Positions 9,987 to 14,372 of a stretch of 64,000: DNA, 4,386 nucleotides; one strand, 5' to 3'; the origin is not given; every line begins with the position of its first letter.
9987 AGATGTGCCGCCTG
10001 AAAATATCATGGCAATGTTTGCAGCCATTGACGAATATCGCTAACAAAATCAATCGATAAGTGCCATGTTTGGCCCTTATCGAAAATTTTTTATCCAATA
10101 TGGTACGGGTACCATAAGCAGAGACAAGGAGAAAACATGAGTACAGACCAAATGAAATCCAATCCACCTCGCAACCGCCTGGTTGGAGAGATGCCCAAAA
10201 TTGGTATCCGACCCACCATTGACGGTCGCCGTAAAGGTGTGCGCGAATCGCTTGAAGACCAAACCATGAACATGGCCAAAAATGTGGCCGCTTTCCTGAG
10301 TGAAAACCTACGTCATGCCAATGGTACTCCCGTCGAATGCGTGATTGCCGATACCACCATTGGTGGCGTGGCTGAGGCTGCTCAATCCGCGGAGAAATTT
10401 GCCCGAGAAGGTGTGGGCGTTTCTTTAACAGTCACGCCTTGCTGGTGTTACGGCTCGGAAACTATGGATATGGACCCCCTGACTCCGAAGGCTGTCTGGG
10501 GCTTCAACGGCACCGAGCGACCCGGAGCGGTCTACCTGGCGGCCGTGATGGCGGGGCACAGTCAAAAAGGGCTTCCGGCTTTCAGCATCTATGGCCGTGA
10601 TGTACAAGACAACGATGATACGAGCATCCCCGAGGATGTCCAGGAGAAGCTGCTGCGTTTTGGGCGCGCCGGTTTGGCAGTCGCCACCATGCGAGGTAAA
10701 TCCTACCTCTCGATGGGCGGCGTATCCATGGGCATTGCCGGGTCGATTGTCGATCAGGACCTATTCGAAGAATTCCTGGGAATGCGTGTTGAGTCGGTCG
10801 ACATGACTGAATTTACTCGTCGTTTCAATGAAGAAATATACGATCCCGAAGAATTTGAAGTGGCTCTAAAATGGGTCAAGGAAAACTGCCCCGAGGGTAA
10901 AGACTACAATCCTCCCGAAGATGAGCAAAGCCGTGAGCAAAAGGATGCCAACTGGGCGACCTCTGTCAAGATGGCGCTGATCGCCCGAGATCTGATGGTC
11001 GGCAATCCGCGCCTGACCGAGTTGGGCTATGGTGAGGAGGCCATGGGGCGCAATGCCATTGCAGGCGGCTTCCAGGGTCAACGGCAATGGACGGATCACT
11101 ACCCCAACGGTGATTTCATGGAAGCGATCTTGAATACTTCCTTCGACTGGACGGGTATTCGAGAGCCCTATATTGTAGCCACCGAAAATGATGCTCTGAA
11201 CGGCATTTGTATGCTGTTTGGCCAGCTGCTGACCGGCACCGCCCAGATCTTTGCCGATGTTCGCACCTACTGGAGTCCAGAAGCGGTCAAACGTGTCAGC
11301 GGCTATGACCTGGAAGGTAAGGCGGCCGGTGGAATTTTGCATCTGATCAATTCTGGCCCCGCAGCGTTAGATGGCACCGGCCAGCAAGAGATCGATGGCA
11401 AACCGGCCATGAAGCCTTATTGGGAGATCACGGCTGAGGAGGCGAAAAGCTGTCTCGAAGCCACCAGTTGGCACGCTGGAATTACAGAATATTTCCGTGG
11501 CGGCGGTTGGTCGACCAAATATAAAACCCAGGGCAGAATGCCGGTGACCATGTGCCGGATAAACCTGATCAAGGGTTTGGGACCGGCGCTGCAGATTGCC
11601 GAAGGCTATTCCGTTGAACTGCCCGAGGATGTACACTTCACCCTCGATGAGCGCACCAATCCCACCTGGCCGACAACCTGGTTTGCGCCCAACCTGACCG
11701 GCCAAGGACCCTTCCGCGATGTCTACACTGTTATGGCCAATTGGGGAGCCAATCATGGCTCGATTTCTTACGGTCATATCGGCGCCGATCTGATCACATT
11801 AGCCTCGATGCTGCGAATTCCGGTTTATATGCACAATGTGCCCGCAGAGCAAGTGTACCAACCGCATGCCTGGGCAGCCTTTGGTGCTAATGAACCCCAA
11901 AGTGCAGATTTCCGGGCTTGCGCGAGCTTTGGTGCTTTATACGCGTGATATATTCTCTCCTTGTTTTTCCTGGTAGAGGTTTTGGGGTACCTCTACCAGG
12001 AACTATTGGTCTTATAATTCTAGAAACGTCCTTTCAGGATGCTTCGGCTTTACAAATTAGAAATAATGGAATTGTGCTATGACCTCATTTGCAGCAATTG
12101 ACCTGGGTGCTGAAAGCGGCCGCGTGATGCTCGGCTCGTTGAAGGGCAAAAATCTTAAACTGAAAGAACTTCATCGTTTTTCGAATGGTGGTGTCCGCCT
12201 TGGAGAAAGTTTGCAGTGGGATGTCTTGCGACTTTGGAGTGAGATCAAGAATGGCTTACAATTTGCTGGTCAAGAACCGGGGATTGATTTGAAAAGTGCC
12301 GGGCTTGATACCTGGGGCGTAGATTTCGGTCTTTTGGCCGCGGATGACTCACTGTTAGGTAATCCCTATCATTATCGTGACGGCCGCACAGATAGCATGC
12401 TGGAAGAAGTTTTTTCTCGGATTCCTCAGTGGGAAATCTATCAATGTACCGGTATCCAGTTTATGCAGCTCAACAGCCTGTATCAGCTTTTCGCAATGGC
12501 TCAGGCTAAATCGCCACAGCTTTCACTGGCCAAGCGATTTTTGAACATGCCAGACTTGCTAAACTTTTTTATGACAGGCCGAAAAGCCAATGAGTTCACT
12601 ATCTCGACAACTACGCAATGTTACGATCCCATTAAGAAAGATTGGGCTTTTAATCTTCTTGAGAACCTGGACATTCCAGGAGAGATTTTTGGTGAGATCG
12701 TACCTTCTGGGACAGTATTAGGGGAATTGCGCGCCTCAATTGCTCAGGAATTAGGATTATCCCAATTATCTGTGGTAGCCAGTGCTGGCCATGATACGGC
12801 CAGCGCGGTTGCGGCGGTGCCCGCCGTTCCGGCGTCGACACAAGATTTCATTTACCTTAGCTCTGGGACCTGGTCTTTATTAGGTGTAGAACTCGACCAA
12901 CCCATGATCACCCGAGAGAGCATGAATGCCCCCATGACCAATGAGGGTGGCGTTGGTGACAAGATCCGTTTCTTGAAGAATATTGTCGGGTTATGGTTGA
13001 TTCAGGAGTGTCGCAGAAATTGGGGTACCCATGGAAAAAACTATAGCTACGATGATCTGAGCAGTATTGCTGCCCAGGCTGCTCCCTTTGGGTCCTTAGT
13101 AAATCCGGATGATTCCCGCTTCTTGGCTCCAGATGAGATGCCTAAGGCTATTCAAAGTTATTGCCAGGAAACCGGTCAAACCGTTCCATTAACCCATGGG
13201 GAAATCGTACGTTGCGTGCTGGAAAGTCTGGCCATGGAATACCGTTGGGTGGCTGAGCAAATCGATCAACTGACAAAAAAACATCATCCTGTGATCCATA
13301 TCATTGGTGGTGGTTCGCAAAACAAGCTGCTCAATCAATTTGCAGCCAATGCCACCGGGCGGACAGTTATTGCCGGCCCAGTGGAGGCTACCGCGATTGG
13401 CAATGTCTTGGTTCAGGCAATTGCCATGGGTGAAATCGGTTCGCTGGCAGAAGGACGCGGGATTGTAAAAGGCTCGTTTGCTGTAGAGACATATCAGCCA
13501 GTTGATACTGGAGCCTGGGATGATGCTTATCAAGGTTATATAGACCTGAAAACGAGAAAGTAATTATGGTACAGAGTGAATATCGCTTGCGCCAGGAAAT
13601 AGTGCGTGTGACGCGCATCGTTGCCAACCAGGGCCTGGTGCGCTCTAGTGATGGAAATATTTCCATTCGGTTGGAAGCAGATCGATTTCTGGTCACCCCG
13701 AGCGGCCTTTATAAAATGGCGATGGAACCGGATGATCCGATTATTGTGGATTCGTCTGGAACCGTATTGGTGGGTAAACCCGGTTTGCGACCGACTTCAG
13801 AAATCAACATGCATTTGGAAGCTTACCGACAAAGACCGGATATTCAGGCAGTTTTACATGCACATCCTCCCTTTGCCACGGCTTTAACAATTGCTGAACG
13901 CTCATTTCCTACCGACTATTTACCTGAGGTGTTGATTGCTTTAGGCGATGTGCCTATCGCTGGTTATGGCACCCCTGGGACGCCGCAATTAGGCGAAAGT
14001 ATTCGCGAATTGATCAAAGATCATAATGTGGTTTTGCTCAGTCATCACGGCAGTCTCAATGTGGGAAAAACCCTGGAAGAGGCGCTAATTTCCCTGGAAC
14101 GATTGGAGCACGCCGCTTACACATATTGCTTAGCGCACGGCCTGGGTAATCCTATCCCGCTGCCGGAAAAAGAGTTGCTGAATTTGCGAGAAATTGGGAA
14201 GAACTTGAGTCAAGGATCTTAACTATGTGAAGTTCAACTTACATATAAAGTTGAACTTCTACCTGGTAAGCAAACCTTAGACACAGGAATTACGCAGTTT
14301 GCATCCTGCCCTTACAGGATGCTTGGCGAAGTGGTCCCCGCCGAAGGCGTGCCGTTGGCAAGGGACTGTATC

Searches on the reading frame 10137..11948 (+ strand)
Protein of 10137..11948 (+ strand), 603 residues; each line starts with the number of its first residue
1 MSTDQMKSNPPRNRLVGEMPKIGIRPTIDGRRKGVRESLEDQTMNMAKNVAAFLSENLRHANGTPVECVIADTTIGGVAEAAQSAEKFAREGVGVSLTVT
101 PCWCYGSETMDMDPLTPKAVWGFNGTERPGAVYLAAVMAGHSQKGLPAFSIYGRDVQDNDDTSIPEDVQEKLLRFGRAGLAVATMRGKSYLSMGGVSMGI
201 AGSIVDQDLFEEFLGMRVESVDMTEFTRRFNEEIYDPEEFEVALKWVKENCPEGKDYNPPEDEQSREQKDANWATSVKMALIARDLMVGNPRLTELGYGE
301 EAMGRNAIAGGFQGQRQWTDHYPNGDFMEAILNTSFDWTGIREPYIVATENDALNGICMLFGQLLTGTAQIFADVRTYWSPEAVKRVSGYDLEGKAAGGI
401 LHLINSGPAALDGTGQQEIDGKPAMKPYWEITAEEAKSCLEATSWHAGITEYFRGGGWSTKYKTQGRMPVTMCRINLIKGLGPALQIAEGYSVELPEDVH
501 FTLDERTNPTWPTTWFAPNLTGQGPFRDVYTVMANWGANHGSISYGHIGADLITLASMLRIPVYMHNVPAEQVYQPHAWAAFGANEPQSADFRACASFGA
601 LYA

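Call 10: search_protein_families(library=ncbifam, proteins=[window:10137-11948:+], max_evalue=0.00001)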
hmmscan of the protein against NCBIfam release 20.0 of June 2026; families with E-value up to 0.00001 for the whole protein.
window:10137-11948:+ (603 aa): 2 families
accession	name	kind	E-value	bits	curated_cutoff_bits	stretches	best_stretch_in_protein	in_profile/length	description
NF008220.0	PRK10991.1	equivalog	0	1089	775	1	17-602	4-589/591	L-fucose isomerase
TIGR01089.1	fucI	equivalog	0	1041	850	1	19-602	3-586/587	L-fucose isomerase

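Call 90: list_cluster_members(proteins=[window:10137-11948:+, window:20156-21556:+, window:56785-58797:-, window:58925-60193:+])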
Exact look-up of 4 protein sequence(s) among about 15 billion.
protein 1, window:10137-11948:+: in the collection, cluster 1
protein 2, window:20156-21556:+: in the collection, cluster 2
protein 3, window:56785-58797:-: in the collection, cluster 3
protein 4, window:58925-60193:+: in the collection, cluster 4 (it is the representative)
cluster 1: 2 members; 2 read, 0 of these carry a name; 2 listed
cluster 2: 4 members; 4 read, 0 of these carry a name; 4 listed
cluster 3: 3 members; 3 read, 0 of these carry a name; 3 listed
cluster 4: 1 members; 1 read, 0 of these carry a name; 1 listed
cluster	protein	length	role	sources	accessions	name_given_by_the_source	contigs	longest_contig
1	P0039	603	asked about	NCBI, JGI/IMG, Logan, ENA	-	-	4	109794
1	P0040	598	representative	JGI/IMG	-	-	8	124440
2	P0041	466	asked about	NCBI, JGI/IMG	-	-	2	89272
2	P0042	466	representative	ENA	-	-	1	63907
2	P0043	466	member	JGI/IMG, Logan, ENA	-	-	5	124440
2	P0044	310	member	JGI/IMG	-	-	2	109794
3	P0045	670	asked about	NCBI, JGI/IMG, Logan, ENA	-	-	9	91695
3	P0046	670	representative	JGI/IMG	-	-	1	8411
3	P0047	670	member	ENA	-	-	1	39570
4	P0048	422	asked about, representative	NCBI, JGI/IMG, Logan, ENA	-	-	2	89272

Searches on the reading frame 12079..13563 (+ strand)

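Call 106: search_protein_families(library=pfam, proteins=[window:12079-13563:+], max_evalue=0.001)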
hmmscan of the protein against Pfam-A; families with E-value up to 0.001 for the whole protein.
window:12079-13563:+ (494 aa): 2 families
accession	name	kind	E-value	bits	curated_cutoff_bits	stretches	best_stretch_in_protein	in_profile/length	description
PF02782.22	FGGY_C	-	1.7e-45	155.7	27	1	259-450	2-198/198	FGGY family of carbohydrate kinases, C-terminal domain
PF00370.27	FGGY_N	-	3.5e-22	79.6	28.8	1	6-244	4-243/245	FGGY family of carbohydrate kinases, N-terminal domain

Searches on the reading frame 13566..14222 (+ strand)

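Call 106: search_protein_families(library=pfam, proteins=[window:13566-14222:+], max_evalue=0.001)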
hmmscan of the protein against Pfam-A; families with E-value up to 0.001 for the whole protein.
window:13566-14222:+ (218 aa): 1 family
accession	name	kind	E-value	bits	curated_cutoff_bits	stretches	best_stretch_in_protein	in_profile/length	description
PF00596.27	Aldolase_II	-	1.5e-48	165.5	22.2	1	10-187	1-182/183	Class II Aldolase and Adducin N-terminal domain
